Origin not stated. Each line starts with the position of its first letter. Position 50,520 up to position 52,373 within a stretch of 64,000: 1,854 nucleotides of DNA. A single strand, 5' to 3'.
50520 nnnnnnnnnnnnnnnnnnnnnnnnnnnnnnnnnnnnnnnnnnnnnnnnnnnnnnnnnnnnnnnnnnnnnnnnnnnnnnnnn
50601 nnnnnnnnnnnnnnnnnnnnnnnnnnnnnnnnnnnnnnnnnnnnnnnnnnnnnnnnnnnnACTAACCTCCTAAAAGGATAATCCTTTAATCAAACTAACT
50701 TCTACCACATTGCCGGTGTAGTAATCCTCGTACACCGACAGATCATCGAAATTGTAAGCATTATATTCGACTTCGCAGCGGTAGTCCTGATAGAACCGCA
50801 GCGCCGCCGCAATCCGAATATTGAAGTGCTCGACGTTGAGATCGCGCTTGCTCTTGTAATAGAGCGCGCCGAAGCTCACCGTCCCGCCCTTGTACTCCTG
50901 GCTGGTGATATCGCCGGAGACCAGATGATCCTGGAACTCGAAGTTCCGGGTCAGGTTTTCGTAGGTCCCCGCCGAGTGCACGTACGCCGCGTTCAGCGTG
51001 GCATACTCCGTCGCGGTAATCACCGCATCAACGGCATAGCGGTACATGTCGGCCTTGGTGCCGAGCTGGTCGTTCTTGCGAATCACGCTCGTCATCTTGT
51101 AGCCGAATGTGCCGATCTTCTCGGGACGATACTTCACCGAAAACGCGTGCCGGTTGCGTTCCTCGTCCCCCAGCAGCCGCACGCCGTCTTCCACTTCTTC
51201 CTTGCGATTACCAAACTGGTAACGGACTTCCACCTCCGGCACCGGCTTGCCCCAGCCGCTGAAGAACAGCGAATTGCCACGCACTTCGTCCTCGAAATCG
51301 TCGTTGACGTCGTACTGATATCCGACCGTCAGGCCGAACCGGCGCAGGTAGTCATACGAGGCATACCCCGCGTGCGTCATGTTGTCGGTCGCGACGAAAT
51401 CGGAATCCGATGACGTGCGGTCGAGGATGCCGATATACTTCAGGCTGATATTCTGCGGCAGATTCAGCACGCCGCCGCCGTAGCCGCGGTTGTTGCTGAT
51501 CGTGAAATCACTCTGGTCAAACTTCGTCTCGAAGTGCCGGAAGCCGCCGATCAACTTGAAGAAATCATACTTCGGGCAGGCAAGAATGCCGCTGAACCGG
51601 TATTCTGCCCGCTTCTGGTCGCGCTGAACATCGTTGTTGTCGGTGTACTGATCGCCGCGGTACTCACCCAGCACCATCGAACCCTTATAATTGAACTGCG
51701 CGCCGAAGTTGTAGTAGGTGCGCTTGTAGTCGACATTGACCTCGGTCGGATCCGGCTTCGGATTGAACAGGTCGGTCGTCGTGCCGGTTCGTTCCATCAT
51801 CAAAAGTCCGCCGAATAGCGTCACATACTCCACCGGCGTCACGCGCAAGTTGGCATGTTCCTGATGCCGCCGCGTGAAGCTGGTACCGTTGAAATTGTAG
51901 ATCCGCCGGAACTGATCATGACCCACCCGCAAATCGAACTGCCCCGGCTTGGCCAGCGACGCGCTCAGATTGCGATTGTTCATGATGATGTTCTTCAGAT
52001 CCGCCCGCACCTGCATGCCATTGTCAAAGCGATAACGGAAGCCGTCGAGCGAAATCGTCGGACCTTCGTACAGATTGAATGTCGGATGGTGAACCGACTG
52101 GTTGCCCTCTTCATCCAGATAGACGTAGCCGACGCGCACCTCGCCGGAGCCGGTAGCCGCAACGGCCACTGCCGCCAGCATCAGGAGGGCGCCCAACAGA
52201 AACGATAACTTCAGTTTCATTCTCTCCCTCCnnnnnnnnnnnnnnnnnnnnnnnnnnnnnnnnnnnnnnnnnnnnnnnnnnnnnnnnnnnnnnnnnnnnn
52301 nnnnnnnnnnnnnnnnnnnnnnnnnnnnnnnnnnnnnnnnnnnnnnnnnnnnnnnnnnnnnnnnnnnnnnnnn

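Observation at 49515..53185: Three-gene porin-cytochrome (Mtr/Pcc-like) extracellular electron transfer conduit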

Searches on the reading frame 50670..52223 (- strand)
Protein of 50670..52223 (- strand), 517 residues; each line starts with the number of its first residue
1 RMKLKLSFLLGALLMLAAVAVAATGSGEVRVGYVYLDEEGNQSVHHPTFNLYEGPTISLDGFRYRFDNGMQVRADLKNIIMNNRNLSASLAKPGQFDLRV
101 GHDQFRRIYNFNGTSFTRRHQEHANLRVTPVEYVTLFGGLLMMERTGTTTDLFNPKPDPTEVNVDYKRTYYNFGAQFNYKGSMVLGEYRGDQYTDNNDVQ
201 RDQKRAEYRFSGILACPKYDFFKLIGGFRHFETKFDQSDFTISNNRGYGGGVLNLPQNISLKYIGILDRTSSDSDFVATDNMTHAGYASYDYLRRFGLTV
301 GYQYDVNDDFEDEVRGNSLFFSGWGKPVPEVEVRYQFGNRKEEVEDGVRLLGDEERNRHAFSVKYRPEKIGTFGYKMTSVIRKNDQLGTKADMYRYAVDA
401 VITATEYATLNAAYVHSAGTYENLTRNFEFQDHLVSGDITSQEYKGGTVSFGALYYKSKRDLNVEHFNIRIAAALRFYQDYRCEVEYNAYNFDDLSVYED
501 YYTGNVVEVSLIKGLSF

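Call 4: search_protein_families(library=pfam, proteins=[window:50670-52223:-], max_evalue=1)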
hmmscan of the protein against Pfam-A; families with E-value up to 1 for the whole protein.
window:50670-52223:- (517 aa): 1 family
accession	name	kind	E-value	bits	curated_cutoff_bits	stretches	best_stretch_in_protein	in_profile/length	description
PF11854.14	MtrB_PioB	-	7.9e-05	21.9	23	1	62-180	28-128/635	Putative outer membrane beta-barrel porin, MtrB/PioB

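Call 5: search_protein_families(library=ncbifam, proteins=[window:50670-52223:-], max_evalue=1)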
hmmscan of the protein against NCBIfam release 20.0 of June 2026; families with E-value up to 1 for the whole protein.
window:50670-52223:- (517 aa): 1 family
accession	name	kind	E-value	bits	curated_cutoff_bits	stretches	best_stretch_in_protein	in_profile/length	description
TIGR03509.1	OMP_MtrB_PioB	subfamily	3.6e-05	22.5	240.05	1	62-182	37-142/662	MtrB/PioB family decaheme-associated outer membrane protein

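Call 7: search_solved_structures(query=window:50670-52220:-, max_evalue=10)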
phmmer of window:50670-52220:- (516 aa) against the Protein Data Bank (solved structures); distinct sequences matched with E-value up to 10: 0.

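Call 9: find_homologous_proteins(query=window:50670-52220:-, max_evalue=0.001)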
Query window:50670-52220:- (516 aa): 89 proteins with E <= 0.001 among 8000 candidates.
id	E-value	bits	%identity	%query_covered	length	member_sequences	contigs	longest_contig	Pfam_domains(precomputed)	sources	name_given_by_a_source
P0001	0.0e+0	1135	96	100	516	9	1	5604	-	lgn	-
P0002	5.0e-281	951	82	95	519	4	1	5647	-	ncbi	-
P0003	4.1e-238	809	67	99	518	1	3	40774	-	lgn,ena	-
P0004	1.1e-233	795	66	98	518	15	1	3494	-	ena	-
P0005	5.8e-233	792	66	99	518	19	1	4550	PF11854.15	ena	-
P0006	3.6e-232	790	66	98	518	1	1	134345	-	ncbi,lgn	-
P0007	1.2e-225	768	66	100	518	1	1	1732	-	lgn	-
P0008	4.4e-218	743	62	100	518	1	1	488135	-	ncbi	-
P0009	3.4e-177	608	53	100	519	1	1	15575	-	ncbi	-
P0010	1.3e-175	603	53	100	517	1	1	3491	-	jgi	jgi:hypothetical protein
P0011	1.6e-173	596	53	100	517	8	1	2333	-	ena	-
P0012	2.5e-173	595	51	98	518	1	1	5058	-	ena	-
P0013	1.2e-172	593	53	100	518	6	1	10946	-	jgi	jgi:hypothetical protein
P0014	3.6e-171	588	52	98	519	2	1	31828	-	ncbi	-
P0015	6.9e-170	584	51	100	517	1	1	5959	-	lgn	-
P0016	2.2e-168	579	51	100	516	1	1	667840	-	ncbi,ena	-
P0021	6.0e-163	561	50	99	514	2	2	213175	-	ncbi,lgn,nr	ncbi:MAG: hypothetical protein GWO41_08140 [candidate division Zixibacteria bacterium]|nr:hypothetic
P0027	3.1e-150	519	48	100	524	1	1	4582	PF11854.15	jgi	-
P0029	8.5e-149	515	47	100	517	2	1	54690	PF11854.15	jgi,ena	-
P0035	2.5e-145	503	47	99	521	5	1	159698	-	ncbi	-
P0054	2.8e-132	460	41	100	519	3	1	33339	-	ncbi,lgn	-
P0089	2.3e-77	279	33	100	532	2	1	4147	-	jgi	jgi:hypothetical protein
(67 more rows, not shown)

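Call 16: find_related_loci(query=window:50670-52220:-, collection=genome_contigs, flank=6000)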
Query window:50670-52220:- (516 aa) in genome_contigs; peptide patterns used: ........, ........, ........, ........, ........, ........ (x = any residue, [..] = any of these).
30 stretches matched a pattern; 7 encode a relative of the query (tblastn E <= 1e-3); 7 distinct loci.
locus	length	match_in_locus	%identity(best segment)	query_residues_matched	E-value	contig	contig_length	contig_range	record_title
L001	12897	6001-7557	80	1-516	0e+0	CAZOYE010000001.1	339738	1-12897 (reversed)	MAG TPA_asm: uncultured Ignavibacteria bacterium isolate SRP323723_co1_129 genome assembly, contig: NODE_9_length_339738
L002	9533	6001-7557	80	1-516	0e+0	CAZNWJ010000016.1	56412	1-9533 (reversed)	MAG TPA_asm: uncultured Ignavibacteria bacterium isolate binchicken_co16_17 genome assembly, contig: NODE_932_length_564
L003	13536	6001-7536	66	5-516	0e+0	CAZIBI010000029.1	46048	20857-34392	MAG TPA_asm: uncultured Ignavibacteria bacterium isolate binchicken_co199_86 genome assembly, contig: NODE_840_length_46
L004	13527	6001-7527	66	9-515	0e+0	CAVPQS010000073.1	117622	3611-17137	MAG: uncultured bacterium isolate MFD10097.bin.1.9 genome assembly, contig: contig_6001, whole genome shotgun sequence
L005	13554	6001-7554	62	1-516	0e+0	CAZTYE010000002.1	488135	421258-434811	MAG TPA_asm: uncultured Ignavibacteria bacterium isolate binchicken_co16_162 genome assembly, contig: NODE_6_length_4881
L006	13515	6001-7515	66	12-516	0e+0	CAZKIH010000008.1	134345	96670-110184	MAG TPA_asm: uncultured Ignavibacteria bacterium isolate SRP173033_co2_66 genome assembly, contig: NODE_44_length_134345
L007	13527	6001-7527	52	9-516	8e-177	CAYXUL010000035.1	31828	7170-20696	MAG TPA_asm: uncultured Ignavibacteria bacterium isolate SRP214966_co3_82 genome assembly, contig: NODE_1495_length_3182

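Call 22: search_solved_structures(query=A1, max_evalue=10, show_alignments=2)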
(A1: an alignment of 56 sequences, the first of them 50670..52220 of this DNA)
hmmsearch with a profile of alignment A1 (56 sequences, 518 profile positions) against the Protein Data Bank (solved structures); distinct sequences matched with E-value up to 10: 0.

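Call 24: search_protein_families(library=pfam, alignment_id=A1, max_evalue=0.01)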
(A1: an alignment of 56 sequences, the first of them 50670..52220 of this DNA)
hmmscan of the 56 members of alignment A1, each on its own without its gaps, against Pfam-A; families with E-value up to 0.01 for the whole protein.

A. member 1, window:50670-52220:- (516 aa): 1 family
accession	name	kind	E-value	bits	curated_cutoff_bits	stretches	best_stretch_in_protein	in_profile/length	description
PF11854.14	MtrB_PioB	-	7.8e-05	21.9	23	1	61-179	28-128/635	Putative outer membrane beta-barrel porin, MtrB/PioB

B. families by the number of members that match (of 56 scanned): 2 families
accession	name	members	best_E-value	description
PF11854.14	MtrB_PioB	16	6.9e-07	Putative outer membrane beta-barrel porin, MtrB/PioB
PF13505.12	OMP_b-brl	2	0.0013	Outer membrane protein beta-barrel domain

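Call 28: predict_structure(alignment_id=A1)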
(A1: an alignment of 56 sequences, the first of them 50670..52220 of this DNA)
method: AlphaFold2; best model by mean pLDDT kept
length: 516 residues; sequences in the alignment: 56
mean_pLDDT: 89.7   pTM: 0.76
mean pLDDT of the five models: 89.7, 89.1, 87.4, 86.2, 83.5
residues with pLDDT >= 90: 348; 70-90: 128; 50-70: 38; < 50: 2
segments of 3 or more residues with pLDDT < 50: none
pLDDT, mean of each block of 10 residues (from residue 1): 67 56 84 88 70 89 91 86 84 95 85 86 97 97 90 68 95 95 97 95 97 88 96 95 97 93 96 86 97 95 89 93 96 97 80 95 93 97 91 97 84 97 91 96 92 92 90 93 94 68 92 90
secondary structure, 60 per line:
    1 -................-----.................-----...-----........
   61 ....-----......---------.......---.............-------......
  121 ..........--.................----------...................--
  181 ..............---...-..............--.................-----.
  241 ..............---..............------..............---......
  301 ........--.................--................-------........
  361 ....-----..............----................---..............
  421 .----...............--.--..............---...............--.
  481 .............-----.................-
elements in order: H2-17 E23-39 E53-64 E70-75 E85-91 E95-107 E115-130 E133-149 E160-178 E181-194 E202-215 E218-234 E240-254 E258-271 E278-291 E295-308 E311-327 E330-345 E353-364 E370-383 E388-403 E407-421 E426-440 E446-459 E463-477 E480-493 E499-515

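Call 38: find_encoding_contigs(protein=P0089, flank=8000, max_places=2)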
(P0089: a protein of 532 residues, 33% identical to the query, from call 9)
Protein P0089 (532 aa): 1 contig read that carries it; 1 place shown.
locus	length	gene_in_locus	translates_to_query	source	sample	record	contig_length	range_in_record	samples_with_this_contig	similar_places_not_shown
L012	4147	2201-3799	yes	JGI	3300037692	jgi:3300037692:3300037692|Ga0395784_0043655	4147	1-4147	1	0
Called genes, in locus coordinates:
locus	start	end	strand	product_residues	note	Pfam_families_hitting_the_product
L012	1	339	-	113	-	?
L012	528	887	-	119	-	PF00190:Cupin_1 (weak), PF21621:MPI_cupin_dom (faint), PF02311:AraC_binding, PF07883:Cupin_2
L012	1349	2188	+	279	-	PF14522:Cytochrome_C7 (faint), PF14537:Cytochrom_c3_2 (faint), PF22678:Cytochrom_c_NrfB-like (faint), PF02085:Cytochrom_CIII (faint), PF09699:Paired_CXXCH_1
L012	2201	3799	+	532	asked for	-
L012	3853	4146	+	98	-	?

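Call 39: find_encoding_contigs(protein=P0021, flank=8000, max_places=2)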
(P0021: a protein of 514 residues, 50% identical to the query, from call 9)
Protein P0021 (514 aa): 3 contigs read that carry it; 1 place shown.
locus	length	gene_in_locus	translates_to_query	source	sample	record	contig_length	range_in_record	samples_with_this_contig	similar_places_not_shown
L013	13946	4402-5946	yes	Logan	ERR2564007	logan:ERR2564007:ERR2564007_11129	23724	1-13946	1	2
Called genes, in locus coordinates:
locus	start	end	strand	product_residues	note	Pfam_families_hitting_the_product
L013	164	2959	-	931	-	PF02085:Cytochrom_CIII (faint), PF09699:Paired_CXXCH_1 (faint), PF14522:Cytochrome_C7 (faint), PF14537:Cytochrom_c3_2 (faint), PF01292:Ni_hydr_CYTB (weak)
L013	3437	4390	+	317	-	PF22678:Cytochrom_c_NrfB-like (weak), PF09699:Paired_CXXCH_1 (weak), PF14537:Cytochrom_c3_2 (weak), PF14522:Cytochrome_C7 (weak), PF09699:Paired_CXXCH_1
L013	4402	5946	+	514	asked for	-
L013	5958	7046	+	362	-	PF22113:Mtrc-MtrF_II-IV_dom (faint), PF14522:Cytochrome_C7 (faint)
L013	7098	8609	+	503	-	PF03264:Cytochrom_NNT, PF14537:Cytochrom_c3_2 (faint)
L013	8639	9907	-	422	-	PF09699:Paired_CXXCH_1 (faint), PF14522:Cytochrome_C7 (faint), PF14537:Cytochrom_c3_2 (weak)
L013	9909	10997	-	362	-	PF00033:Cytochrome_B, PF13631:Cytochrom_B_N_2, PF00032:Cytochrom_B_C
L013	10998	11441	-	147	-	PF25471:TM_PetC, PF00355:Rieske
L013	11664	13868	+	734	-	PF00982:Glyco_transf_20, PF02358:Trehalose_PPase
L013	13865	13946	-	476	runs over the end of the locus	PF01134:GIDA (faint), PF01262:AlaDh_PNT_C (faint), PF03721:UDPG_MGDP_dh_N (faint), PF07992:Pyr_redox_2, PF12831:FAD_oxidored (weak), PF13738:Pyr_redox_3 (weak), PF00070:Pyr_redox, PF02852:Pyr_redox_dim, +1 more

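Call 40: list_cluster_members(proteins=[P0002, P0006, P0008, P0016, P0090, P0092, P0035, P0054])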
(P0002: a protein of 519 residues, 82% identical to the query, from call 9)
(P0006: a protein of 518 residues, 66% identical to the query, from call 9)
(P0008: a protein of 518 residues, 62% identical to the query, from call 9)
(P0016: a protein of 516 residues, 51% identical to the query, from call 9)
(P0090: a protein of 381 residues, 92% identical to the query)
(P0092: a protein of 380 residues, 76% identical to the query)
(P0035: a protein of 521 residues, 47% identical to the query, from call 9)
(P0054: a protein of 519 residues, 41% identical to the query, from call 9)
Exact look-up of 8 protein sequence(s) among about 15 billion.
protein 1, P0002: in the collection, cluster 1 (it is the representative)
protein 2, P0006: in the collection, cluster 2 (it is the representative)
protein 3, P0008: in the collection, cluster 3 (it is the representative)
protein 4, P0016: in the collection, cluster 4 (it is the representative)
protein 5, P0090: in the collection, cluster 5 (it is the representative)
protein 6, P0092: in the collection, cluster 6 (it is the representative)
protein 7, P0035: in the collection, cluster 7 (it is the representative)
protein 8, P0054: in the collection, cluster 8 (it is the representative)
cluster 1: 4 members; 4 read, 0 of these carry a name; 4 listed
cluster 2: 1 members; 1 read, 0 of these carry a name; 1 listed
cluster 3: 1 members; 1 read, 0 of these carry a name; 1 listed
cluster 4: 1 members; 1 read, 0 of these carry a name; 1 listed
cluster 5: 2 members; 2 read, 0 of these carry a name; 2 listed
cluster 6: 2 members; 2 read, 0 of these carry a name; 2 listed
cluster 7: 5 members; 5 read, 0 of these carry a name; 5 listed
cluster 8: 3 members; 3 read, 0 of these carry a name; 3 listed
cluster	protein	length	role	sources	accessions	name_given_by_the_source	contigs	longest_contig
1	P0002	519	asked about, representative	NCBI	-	-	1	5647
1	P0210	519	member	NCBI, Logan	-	-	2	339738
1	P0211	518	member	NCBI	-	-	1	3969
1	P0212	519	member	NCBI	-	-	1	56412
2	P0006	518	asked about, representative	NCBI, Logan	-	-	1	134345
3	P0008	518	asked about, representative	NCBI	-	-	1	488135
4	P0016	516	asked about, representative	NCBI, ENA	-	-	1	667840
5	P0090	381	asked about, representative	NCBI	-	-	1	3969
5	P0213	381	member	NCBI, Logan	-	-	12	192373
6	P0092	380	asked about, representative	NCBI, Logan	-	-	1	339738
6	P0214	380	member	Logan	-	-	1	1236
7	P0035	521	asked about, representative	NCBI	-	-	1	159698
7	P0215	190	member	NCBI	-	-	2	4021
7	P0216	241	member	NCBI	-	-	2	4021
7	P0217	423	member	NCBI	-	-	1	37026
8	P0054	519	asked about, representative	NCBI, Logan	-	-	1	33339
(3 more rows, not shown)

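Call 56: search_protein_families(library=ncbifam, proteins=[L013:7098-8609:+], max_evalue=0.01)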
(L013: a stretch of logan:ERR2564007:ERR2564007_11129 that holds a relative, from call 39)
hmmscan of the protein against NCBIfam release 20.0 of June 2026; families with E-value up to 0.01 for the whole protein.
L013:7098-8609:+ (503 aa): 4 families
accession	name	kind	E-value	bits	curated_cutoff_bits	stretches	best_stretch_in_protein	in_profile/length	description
TIGR03153.1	cytochr_NrfH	equivalog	2e-12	47.3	134.2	1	106-211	4-110/138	cytochrome c nitrite reductase small subunit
NF011606.0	PRK15032.1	equivalog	0.00023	20.4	455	1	115-187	31-107/390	pentaheme c-type cytochrome TorC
TIGR02162.1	torC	equivalog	0.00025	20.4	478.2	1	112-188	27-108/387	pentaheme c-type cytochrome TorC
TIGR03508.1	decahem_SO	subfamily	0.00051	19.6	192.2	0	125-161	66-101/258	DmsE family decaheme c-type cytochrome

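Call 80: search_protein_representatives(alignment_id=A1)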
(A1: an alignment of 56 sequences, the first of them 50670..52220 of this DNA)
Query: 56 sequences, 518 profile positions. Proteins with E-value up to 0.001 (for the whole library): 178; up to 1e-10: 142; up to 1e-30: 96. The best 150 are listed.
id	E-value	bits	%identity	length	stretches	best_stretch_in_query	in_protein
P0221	2.6e-214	729.2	-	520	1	1-518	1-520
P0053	1.4e-213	726.8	-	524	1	1-518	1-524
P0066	1.8e-209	713.2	-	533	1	2-518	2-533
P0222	2.6e-206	702.8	-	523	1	1-518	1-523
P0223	4.0e-200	682.4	-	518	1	1-518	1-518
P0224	3.0e-189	646.5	-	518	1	5-516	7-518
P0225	3.6e-184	629.8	-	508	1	15-517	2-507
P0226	1.2e-181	621.4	-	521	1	6-515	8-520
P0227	1.4e-180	618.0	-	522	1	2-516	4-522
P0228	6.1e-180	615.8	-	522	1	2-516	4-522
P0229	1.6e-176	604.5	-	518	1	2-518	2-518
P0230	1.3e-175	601.5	-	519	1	1-517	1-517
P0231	7.5e-174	595.7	-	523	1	4-515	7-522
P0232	4.5e-173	593.2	-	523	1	7-518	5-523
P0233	8.4e-173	592.3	-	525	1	6-516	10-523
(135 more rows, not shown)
